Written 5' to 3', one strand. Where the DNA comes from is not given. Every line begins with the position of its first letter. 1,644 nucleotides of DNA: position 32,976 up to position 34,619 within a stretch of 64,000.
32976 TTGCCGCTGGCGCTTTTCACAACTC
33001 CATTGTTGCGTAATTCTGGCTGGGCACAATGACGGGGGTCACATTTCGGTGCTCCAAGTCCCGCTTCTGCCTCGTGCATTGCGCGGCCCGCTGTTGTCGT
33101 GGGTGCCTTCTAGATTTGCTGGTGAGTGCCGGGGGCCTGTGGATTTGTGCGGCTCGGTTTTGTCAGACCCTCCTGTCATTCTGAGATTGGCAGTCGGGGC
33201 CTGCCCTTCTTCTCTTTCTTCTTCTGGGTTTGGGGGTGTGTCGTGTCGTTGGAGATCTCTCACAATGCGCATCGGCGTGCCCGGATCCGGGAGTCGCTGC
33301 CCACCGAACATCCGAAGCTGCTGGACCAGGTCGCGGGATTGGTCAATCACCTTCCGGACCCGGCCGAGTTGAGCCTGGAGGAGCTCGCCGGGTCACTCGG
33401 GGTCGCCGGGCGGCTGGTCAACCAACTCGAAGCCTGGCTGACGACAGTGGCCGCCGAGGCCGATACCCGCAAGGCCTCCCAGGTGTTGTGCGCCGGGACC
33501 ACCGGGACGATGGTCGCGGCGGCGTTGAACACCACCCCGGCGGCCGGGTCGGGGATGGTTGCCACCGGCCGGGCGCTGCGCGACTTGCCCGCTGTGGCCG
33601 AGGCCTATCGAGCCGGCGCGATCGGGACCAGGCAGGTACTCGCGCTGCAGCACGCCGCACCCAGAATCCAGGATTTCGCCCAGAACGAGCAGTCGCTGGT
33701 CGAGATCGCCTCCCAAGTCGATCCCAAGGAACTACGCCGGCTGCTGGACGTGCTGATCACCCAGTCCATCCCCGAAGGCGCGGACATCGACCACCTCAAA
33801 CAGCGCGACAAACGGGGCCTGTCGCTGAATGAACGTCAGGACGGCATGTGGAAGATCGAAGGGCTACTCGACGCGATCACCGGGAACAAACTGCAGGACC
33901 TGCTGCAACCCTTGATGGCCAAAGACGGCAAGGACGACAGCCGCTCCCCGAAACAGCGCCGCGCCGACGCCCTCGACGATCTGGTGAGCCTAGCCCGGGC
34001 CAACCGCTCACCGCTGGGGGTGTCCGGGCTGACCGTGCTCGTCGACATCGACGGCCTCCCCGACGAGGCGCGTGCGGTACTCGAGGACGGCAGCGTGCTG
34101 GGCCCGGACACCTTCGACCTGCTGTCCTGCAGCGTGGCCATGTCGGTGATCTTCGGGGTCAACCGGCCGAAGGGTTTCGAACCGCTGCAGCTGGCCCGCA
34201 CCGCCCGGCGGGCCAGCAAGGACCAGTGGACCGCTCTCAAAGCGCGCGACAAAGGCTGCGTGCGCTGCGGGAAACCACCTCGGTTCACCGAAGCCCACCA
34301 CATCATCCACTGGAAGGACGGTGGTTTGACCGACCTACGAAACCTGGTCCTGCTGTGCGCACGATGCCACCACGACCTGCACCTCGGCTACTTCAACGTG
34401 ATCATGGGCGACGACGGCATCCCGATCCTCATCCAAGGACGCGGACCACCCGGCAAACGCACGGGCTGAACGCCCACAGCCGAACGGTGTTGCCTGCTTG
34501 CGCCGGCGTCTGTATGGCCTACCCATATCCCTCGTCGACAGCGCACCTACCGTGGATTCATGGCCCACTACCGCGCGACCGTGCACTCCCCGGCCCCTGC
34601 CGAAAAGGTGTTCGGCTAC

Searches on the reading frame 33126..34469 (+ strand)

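Call 69: search_protein_families(library=pfam, proteins=[window:33126-34469:+])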
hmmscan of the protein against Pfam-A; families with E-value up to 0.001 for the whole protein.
window:33126-34469:+ (447 aa): 3 families
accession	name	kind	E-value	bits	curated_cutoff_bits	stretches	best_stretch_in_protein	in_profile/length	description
PF02720.22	DUF222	-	6.9e-30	104.9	24.4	1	99-375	12-306/306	Domain of unknown function (DUF222)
PF01844.29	HNH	-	8e-12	45.6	21.4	1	378-419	1-45/47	HNH endonuclease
PF13391.12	HNH_2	-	0.00036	20.8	21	1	378-423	1-63/66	HNH endonuclease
